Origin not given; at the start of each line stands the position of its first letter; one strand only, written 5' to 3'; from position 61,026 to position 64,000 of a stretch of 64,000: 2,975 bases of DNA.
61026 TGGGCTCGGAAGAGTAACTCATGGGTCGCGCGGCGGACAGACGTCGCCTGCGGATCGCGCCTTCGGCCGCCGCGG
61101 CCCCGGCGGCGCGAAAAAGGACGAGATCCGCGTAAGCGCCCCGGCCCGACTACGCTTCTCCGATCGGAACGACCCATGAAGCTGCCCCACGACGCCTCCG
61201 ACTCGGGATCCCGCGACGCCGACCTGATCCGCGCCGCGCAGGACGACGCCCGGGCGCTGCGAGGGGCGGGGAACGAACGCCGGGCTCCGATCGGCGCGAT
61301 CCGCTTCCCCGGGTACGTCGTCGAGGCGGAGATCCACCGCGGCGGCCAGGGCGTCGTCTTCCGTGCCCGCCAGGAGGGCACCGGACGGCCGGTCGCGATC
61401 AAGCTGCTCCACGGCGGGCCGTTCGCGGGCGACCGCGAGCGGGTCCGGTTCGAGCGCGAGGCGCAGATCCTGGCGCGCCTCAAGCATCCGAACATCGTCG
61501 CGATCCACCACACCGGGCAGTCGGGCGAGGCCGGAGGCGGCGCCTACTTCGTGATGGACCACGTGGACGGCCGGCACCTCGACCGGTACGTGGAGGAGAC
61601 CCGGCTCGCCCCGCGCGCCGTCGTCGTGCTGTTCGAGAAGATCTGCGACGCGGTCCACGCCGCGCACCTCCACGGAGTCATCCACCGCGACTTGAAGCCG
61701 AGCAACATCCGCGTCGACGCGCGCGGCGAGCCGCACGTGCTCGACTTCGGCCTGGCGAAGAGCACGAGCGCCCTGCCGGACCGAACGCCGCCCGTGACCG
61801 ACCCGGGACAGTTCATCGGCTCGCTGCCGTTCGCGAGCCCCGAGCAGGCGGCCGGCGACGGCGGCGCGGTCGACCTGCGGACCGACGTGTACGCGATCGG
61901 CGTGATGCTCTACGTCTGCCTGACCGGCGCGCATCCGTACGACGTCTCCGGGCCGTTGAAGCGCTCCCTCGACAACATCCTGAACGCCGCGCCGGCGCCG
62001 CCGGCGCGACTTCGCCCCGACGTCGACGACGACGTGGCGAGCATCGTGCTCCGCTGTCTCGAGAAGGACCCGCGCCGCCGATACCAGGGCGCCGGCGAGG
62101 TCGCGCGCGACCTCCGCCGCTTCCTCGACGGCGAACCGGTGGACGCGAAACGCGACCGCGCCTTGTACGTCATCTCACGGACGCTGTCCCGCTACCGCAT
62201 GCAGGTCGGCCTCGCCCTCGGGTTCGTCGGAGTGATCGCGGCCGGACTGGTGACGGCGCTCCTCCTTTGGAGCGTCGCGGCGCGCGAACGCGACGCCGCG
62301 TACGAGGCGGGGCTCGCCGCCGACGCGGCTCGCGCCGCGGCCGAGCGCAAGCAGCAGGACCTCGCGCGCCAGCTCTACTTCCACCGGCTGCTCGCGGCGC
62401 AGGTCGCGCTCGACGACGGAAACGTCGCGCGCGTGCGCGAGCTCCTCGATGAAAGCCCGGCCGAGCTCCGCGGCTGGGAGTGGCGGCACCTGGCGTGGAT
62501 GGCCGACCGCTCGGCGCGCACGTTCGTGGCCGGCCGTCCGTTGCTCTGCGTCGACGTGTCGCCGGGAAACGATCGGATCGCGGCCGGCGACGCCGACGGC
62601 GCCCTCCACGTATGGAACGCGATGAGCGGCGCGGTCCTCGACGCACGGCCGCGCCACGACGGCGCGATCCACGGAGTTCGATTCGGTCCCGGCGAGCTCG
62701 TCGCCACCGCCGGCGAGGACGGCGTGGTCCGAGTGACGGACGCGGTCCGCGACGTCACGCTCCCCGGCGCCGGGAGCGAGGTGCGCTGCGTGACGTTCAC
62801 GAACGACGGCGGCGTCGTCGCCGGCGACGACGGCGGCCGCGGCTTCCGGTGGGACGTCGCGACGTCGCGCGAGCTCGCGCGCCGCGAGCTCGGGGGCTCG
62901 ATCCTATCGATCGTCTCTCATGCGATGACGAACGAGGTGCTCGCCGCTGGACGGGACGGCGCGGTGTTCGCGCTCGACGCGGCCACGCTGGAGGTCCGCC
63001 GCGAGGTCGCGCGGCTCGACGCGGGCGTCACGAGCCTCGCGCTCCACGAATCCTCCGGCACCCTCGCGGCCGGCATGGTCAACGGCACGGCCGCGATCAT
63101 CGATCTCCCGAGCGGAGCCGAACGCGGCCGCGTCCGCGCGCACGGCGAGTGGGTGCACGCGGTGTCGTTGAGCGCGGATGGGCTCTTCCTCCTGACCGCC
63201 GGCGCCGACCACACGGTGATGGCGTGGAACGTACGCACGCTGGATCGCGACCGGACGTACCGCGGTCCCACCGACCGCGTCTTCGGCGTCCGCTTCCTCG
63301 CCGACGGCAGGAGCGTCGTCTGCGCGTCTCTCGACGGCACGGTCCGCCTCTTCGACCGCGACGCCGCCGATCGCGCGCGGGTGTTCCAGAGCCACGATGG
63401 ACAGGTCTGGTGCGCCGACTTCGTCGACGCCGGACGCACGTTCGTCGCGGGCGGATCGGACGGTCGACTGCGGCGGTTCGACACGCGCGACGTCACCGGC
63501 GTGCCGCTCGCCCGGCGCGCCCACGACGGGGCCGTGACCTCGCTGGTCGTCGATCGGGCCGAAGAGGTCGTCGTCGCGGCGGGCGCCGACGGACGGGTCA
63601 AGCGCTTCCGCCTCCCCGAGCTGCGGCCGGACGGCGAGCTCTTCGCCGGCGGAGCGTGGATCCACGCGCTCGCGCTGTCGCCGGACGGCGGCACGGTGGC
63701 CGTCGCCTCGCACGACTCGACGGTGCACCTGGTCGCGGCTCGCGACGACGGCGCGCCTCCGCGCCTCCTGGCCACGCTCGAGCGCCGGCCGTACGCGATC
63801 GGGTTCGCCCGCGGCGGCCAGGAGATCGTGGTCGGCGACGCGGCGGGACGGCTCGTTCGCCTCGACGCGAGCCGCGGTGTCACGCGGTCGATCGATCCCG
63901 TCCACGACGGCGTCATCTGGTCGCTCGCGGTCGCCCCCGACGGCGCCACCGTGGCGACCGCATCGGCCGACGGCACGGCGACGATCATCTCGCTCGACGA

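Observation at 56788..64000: Third ECF sigma is stop/start coupled to an M49-like HExxH peptidase and lies near a kinase-WD40 gene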

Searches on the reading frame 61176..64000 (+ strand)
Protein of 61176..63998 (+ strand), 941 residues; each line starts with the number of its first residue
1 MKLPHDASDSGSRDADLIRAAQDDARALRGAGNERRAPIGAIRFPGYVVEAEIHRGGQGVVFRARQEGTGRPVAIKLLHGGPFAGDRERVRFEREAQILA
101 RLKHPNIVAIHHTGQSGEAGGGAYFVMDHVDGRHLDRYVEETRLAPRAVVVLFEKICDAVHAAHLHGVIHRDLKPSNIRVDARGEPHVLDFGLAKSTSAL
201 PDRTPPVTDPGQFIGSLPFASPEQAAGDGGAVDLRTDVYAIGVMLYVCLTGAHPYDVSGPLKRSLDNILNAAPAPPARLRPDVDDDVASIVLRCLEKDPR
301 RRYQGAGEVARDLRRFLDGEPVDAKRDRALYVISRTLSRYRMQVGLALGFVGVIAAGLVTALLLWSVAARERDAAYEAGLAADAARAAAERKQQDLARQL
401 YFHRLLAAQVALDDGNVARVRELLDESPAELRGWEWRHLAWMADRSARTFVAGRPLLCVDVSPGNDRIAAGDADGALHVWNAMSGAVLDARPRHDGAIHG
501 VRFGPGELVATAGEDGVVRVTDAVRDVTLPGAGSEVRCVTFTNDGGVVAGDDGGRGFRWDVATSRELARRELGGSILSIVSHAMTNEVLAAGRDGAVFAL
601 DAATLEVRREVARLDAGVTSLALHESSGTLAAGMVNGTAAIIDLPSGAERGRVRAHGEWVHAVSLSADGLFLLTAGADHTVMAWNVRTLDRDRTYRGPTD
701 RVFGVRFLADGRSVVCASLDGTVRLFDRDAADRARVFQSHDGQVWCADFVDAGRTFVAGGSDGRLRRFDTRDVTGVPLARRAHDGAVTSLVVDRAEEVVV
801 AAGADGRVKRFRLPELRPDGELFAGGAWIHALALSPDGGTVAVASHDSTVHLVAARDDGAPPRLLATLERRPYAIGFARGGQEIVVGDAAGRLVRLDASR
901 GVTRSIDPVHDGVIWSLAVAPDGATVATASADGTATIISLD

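Call 7: search_protein_families(library=pfam, proteins=[window:61176-64000:+], max_evalue=0.01)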
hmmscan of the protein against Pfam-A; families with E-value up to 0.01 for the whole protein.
window:61176-64000:+ (941 aa): 37 families (the best 25 are shown)
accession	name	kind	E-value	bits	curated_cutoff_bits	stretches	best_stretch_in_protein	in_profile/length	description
PF25174.1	Beta-prop_THOC3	-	2.1e-46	158.6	305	4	506-735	14-249/272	THOC3 beta-propeller domain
PF00400.38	WD40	-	1.6e-41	139.4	27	4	693-727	5-39/39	WD domain, G-beta repeat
PF25173.1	Beta-prop_WDR3_1st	-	1.3e-39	136.3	154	3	593-769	7-183/184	WDR3 first beta-propeller domain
PF00069.31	Pkinase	-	4.4e-38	131.6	31.7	1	47-304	1-253/263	Protein kinase domain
PF24814.1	WD40_Prp19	-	1.8e-37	129.4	320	3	577-809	10-245/281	Prp19 WD40 domain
PF23414.1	Beta-prop_EML_2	-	6.5e-33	114.7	90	3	580-728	5-153/266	Echinoderm microtubule-associated protein second beta-propeller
PF24817.1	WD40_WDHD1_1st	-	1.1e-30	107.2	109.9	4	539-688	11-159/291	WDHD1 first WD40 domain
PF25172.1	Beta-prop_WDR3_2nd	-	1.5e-30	106.9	140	4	706-812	182-287/293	WDR3 second beta-propeller domain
PF24807.1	WD40_CDC20-Fz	-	2.7e-29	102.9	200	2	699-934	51-288/292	CDC20/Fizzy WD40 domain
PF24796.1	WDR55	-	6.2e-25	88.3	200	3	702-813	56-166/296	WDR55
PF23409.1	Beta-prop_EML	-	3.6e-23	82.8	88.2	2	655-811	61-225/267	Echinoderm microtubule-associated protein first beta-propeller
PF07714.23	PK_Tyr_Ser-Thr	-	2.6e-21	76.5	23.1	1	50-303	4-249/258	Protein tyrosine and serine/threonine kinase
PF25168.1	Beta-prop_WDR36-Utp21_2nd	-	7.2e-21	75.3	84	2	574-688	158-271/335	WDR36/Utp21 second beta-propeller domain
PF25175.1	Beta-prop_WDR5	-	1.5e-18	67.6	250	3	656-812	9-164/296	WDR5 beta-propeller domain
PF24805.1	EIF3I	-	2.1e-17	63.7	200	1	783-939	51-216/324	EIF3I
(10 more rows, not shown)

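Call 8: search_protein_families(library=ncbifam, proteins=[window:61176-64000:+], max_evalue=0.01)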
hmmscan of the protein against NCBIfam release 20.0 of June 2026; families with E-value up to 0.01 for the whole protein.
window:61176-64000:+ (941 aa): 16 families
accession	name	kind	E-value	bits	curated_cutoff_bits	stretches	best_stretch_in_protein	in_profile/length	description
NF033483.0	PknB_PASTA_kin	equivalog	7.7e-70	236.5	450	1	47-326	9-278/563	Stk1 family PASTA domain-containing Ser/Thr kinase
NF052427.1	StpK7MSMEG_1200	equivalog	1.6e-48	165.6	900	1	41-390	3-341/601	serine/threonine protein kinase StpK7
NF047741.1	antiphage_MADS6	equivalog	7.9e-37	127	460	2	154-326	306-470/612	methylation-associated defense system protein kinase MAD6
TIGR03903.1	TOMM_kin_cyc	equivalog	9.9e-35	119.7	705.75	1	69-314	2-245/1267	TOMM system kinase/cyclase fusion protein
NF009651.0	PRK13184.1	equivalog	2.3e-34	118.5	839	1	52-322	9-296/932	serine/threonine-protein kinase PknD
NF038150.1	lanthi_synth_IV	equivalog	2.6e-29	102.2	650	1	47-319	191-459/851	class IV lanthionine synthetase LanL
NF033442.0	BREX_PglW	equivalog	2.6e-19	68.5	990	1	90-315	255-485/1391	BREX system serine/threonine kinase PglW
NF038151.1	lanthi_synth_III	equivalog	1.2e-12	47.1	575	1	40-267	216-442/833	class III lanthionine synthetase LanKC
TIGR03724.2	arch_bud32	equivalog_domain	3.6e-08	33.1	125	1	124-202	69-139/193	KEOPS complex kinase/ATPase Bud32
NF011463.0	PRK14879.1-4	equivalog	2.7e-06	27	188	1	89-203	62-169/237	Kae1-associated kinase Bud32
TIGR03300.1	assembly_YfgL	equivalog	4.3e-06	25.6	285.2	0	582-688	62-164/377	outer membrane protein assembly factor BamB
NF007174.0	PRK09605.1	equivalog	1.2e-05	24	447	1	91-203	382-482/535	bifunctional N(6)-L-threonylcarbamoyladenine synthase/serine/threonine protein kinase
NF058632.1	SerThrKinPrkT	equivalog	0.00072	18.6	280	1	47-182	23-152/322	serine/threonine protein kinase PrkT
NF043056.1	T4SS_LegK1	equivalog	0.0011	17.7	550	1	166-199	208-244/516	Dot/Icm T4SS effector kinase LegK1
NF002475.0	PRK01723.1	equivalog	0.0014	17.7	142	1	152-193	148-189/241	3-deoxy-D-manno-octulosonic acid kinase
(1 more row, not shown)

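Call 52: find_homologous_proteins(query=window:61176-63998:+, max_evalue=1e-60)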
Query window:61176-63998:+ (941 aa): 3241 proteins with E <= 1e-60 among 8000 candidates; the best 120 are listed.
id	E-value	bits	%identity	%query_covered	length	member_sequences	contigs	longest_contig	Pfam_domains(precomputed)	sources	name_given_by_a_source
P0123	0.0e+0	2099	100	100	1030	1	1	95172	PF25168.2,PF24105.2,PF24805.2,PF25048.2,PF24017.3,PF23342.2,PF23411.2,PF13570.14,PF24817.2,PF23798.2,PF23393.3,PF07714.24,PF23389.2,PF00069.32,PF20426.5,PF25460.2,PF00400.39,PF01636.30,PF23414.2,PF25178.1,PF23410.5,PF23775.2,PF25174.2,PF24814.2,PF23381.2,PF25173.2,PF23383.2,PF25171.2,PF12894.14,PF25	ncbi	-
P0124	8.1e-219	747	47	96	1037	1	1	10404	PF25168.2,PF13360.14,PF24105.2,PF24805.2,PF25048.2,PF23342.2,PF23411.2,PF13570.14,PF24817.2,PF23798.2,PF23393.3,PF07714.24,PF00069.32,PF24797.2,PF20426.5,PF25460.2,PF00400.39,PF23414.2,PF23775.2,PF25174.2,PF24814.2,PF23381.2,PF25173.2,PF23383.2,PF25171.2,PF12894.14,PF25175.2,PF24796.2,PF24780.2,PF23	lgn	-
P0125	3.0e-202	692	42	99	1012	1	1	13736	PF13360.14,PF25048.2,PF23342.2,PF23411.2,PF23393.3,PF23609.2,PF00069.32,PF20426.5,PF25460.2,PF25178.1,PF23775.2,PF25173.2,PF23383.2,PF25171.2,PF12894.14,PF21031.3,PF24780.2,PF23761.2,PF25172.2,PF24782.3,PF08662.18,PF25047.1,PF26550.2,PF23756.2,PF23098.2,PF25168.2,PF24105.2,PF24805.2,PF24017.3,PF1357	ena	-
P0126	9.3e-202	691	43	98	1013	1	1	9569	PF13360.14,PF25048.2,PF23342.2,PF23411.2,PF02239.23,PF23393.3,PF23609.2,PF00069.32,PF24797.2,PF20426.5,PF25460.2,PF25178.1,PF23775.2,PF25173.2,PF23383.2,PF25171.2,PF12894.14,PF24780.2,PF23761.2,PF25172.2,PF24782.3,PF08662.18,PF25047.1,PF26550.2,PF23756.2,PF23098.2,PF25168.2,PF24105.2,PF24805.2,PF240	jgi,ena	-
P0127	7.4e-198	678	38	99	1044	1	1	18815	PF23586.3,PF25048.2,PF23342.2,PF23411.2,PF23215.1,PF23393.3,PF23609.2,PF00069.32,PF24797.2,PF15492.13,PF20426.5,PF25460.2,PF11715.17,PF25178.1,PF23775.2,PF25173.2,PF23383.2,PF25171.2,PF12894.14,PF21031.3,PF24780.2,PF16755.12,PF23761.2,PF25172.2,PF24782.3,PF08662.18,PF25047.1,PF26550.2,PF23756.2,PF23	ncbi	-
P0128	1.1e-179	618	40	95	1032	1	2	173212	PF25048.2,PF23342.2,PF23411.2,PF23215.1,PF23393.3,PF23609.2,PF00069.32,PF24797.2,PF20426.5,PF25460.2,PF25178.1,PF23775.2,PF25173.2,PF23383.2,PF25171.2,PF12894.14,PF21031.3,PF24780.2,PF25172.2,PF24782.3,PF25047.1,PF26550.2,PF23756.2,PF23098.2,PF25168.2,PF24105.2,PF24805.2,PF24017.3,PF13570.14,PF24817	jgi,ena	-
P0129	1.9e-175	604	38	96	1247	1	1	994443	PF25048.2,PF23342.2,PF23411.2,PF23393.3,PF23609.2,PF00069.32,PF24797.2,PF20426.5,PF25460.2,PF11715.17,PF25178.1,PF23775.2,PF25173.2,PF23383.2,PF25171.2,PF12894.14,PF21031.3,PF24780.2,PF23761.2,PF25172.2,PF24782.3,PF08662.18,PF25047.1,PF26550.2,PF23756.2,PF23098.2,PF25168.2,PF24105.2,PF24805.2,PF2401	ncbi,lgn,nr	ncbi:Serine/threonine-protein kinase PknB [Phycisphaerae bacterium RAS1]|nr:Serine/threonine-protein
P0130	5.3e-170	586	34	96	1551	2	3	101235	PF23769.2,PF23586.3,PF25048.2,PF23342.2,PF23411.2,PF23215.1,PF02239.23,PF23770.2,PF23393.3,PF23609.2,PF00069.32,PF24797.2,PF15492.13,PF20426.5,PF25460.2,PF11715.17,PF25178.1,PF23775.2,PF25173.2,PF23383.2,PF25171.2,PF12894.14,PF21031.3,PF24780.2,PF16755.12,PF23761.2,PF25172.2,PF24782.3,PF25047.1,PF26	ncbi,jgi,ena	-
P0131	4.9e-169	582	39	95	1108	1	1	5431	PF23769.2,PF17005.12,PF25048.2,PF23342.2,PF23411.2,PF23215.1,PF23393.3,PF23609.2,PF00069.32,PF24797.2,PF15492.13,PF20426.5,PF25460.2,PF25178.1,PF23775.2,PF25173.2,PF23383.2,PF25171.2,PF12894.14,PF21031.3,PF24780.2,PF16755.12,PF23761.2,PF25172.2,PF24782.3,PF08662.18,PF25047.1,PF26550.2,PF23756.2,PF23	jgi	jgi:WD40 repeat protein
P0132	3.3e-167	576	37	95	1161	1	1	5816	PF23769.2,PF23586.3,PF13360.14,PF17005.12,PF25048.2,PF23342.2,PF23411.2,PF02239.23,PF23393.3,PF23609.2,PF00069.32,PF24797.2,PF15492.13,PF20426.5,PF25460.2,PF11715.17,PF25178.1,PF23775.2,PF25173.2,PF23383.2,PF25171.2,PF12894.14,PF21031.3,PF24780.2,PF16755.12,PF23761.2,PF25172.2,PF24782.3,PF25047.1,PF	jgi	jgi:WD40 repeat protein/tRNA A-37 threonylcarbamoyl transferase component Bud32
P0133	6.5e-167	575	41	95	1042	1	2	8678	PF25048.2,PF23342.2,PF23411.2,PF23393.3,PF23609.2,PF00069.32,PF20426.5,PF25460.2,PF11715.17,PF25178.1,PF23775.2,PF25173.2,PF23383.2,PF25171.2,PF12894.14,PF24780.2,PF23761.2,PF25172.2,PF24782.3,PF25047.1,PF26550.2,PF23756.2,PF23098.2,PF25168.2,PF24105.2,PF24805.2,PF24017.3,PF13570.14,PF23760.2,PF2481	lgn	-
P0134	8.2e-167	575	33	96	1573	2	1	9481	PF23769.2,PF23586.3,PF17005.12,PF25048.2,PF23342.2,PF23411.2,PF23215.1,PF02239.23,PF10584.15,PF23770.2,PF23393.3,PF23609.2,PF00069.32,PF24797.2,PF15492.13,PF20426.5,PF08553.17,PF25460.2,PF11715.17,PF23749.2,PF25178.1,PF23775.2,PF25173.2,PF23383.2,PF25171.2,PF12894.14,PF21031.3,PF24780.2,PF16755.12,P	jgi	-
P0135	1.6e-166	574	38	99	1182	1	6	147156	PF10647.16,PF13360.14,PF25048.2,PF07865.18,PF23342.2,PF23215.1,PF02239.23,PF10584.15,PF23393.3,PF23609.2,PF00069.32,PF24797.2,PF20426.5,PF25460.2,PF11715.17,PF25178.1,PF23775.2,PF25173.2,PF23383.2,PF25171.2,PF12894.14,PF24780.2,PF25172.2,PF24782.3,PF08662.18,PF25047.1,PF26550.2,PF23098.2,PF25168.2,P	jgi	jgi:WD40 repeat protein/predicted Ser/Thr protein kinase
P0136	3.7e-166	573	38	95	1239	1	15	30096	PF23769.2,PF23586.3,PF25048.2,PF07865.18,PF23342.2,PF23411.2,PF23393.3,PF23609.2,PF00069.32,PF24797.2,PF20426.5,PF25460.2,PF11715.17,PF25178.1,PF23775.2,PF25173.2,PF23383.2,PF25171.2,PF12894.14,PF21031.3,PF24780.2,PF23761.2,PF25172.2,PF24782.3,PF25047.1,PF26550.2,PF23756.2,PF23098.2,PF25168.2,PF2410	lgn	-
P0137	2.9e-164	567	37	99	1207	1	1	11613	PF25048.2,PF07865.18,PF23342.2,PF02239.23,PF10584.15,PF23393.3,PF23609.2,PF00069.32,PF24797.2,PF20426.5,PF25460.2,PF11715.17,PF25178.1,PF23775.2,PF25173.2,PF23383.2,PF25171.2,PF12894.14,PF24780.2,PF25172.2,PF24782.3,PF08662.18,PF25047.1,PF26550.2,PF23098.2,PF25168.2,PF24105.2,PF24805.2,PF24017.3,PF1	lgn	-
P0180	6.5e-141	489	35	95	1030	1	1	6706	PF23586.3,PF17005.12,PF25048.2,PF23342.2,PF23411.2,PF02239.23,PF23393.3,PF23609.2,PF00069.32,PF24797.2,PF15492.13,PF20426.5,PF25460.2,PF11715.17,PF25178.1,PF23775.2,PF25173.2,PF23383.2,PF25171.2,PF12894.14,PF24780.2,PF16755.12,PF23761.2,PF25172.2,PF24782.3,PF25047.1,PF26550.2,PF23756.2,PF23098.2,PF2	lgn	-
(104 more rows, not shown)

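Call 53: find_encoding_contigs(protein=P0124, flank=8000, max_places=2)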
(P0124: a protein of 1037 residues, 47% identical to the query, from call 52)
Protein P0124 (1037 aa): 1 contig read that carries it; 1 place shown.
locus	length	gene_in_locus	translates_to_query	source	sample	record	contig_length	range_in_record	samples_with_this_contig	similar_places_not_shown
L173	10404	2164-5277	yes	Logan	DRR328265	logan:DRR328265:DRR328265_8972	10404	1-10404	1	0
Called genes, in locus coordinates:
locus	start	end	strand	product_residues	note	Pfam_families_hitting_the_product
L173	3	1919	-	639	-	?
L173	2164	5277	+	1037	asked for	PF00069:Pkinase, PF07714:PK_Tyr_Ser-Thr, PF25174:Beta-prop_THOC3, PF13360:PQQ_2, PF24807:WD40_CDC20-Fz, PF24814:WD40_Prp19, PF25173:Beta-prop_WDR3_1st, PF24817:WD40_WDHD1_1st, +54 more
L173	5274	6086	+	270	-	-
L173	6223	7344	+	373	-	PF04055:Radical_SAM, PF19288:CofH_C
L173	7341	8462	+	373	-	PF04055:Radical_SAM, PF19288:CofH_C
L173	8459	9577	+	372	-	PF13472:Lipase_GDSL_2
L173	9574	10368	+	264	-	PF02621:VitK2_biosynth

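Call 54: find_encoding_contigs(protein=P0125, flank=8000, max_places=2)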
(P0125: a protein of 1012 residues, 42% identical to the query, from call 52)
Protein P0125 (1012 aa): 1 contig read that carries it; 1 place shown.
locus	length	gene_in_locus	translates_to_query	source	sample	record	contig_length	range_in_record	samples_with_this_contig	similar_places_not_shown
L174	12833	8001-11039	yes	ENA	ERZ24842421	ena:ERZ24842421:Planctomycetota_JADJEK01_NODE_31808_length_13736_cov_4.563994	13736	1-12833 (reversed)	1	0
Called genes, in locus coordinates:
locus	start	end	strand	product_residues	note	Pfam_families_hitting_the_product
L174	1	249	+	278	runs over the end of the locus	-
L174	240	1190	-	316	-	PF00392:GntR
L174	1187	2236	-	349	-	PF01433:Peptidase_M1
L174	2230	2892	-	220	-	-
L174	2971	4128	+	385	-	PF00756:Esterase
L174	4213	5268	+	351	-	PF00291:PALP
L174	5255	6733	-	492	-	PF03703:bPH_2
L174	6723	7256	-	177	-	PF03703:bPH_2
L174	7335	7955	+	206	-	PF04542:Sigma70_r2, PF08281:Sigma70_r4_2, PF04545:Sigma70_r4 (weak)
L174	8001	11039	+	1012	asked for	PF00069:Pkinase, PF07714:PK_Tyr_Ser-Thr, PF23381:Beta-prop_IFT122_1st, PF23414:Beta-prop_EML_2, PF24807:WD40_CDC20-Fz, PF24814:WD40_Prp19, PF25168:Beta-prop_WDR36-Utp21_2nd, PF25173:Beta-prop_WDR3_1st, +91 more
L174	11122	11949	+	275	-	-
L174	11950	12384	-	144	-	-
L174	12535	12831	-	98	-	?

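Call 55: find_encoding_contigs(protein=P0123, flank=10000, max_places=2)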
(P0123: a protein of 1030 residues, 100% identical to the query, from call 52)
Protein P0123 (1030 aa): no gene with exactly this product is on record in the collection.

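Call 57: search_protein_families(library=pfam, proteins=[L173:3-1919:-, L173:5274-6086:+, L174:11122-11949:+, L174:7335-7955:+], max_evalue=0.01)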
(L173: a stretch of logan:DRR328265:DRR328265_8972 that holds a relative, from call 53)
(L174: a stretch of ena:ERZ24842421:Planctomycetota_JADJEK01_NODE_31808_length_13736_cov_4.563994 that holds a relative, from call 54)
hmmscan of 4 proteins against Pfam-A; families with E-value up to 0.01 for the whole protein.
L173:3-1919:- (639 aa): 1 family
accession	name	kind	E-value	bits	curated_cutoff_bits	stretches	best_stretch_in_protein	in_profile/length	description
PF20176.3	DUF6541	-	0.0073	15.1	29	0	97-389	195-492/646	Family of unknown function (DUF6541)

L173:5274-6086:+ (270 aa): 0 families

L174:11122-11949:+ (275 aa): 1 family
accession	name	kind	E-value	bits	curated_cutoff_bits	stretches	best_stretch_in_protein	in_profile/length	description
PF02230.22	Abhydrolase_2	-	0.00037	20.8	23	1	118-256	64-202/217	Phospholipase/Carboxylesterase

L174:7335-7955:+ (206 aa): 5 families
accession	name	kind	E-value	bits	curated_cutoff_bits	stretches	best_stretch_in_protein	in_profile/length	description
PF08281.18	Sigma70_r4_2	-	9.8e-11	41.6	25.7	1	140-187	3-50/54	Sigma-70, region 4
PF04542.20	Sigma70_r2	-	5.1e-08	33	24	1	48-92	22-66/71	Sigma-70 region 2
PF04545.22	Sigma70_r4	-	4.3e-06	26.6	24.1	1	144-187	1-44/50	Sigma-70, region 4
PF13384.12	HTH_23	-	0.00013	22.1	24.6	0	154-186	9-40/50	Homeodomain-like domain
PF07638.17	Sigma70_ECF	-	0.0013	19.2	21.1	1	8-181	7-169/185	ECF sigma factor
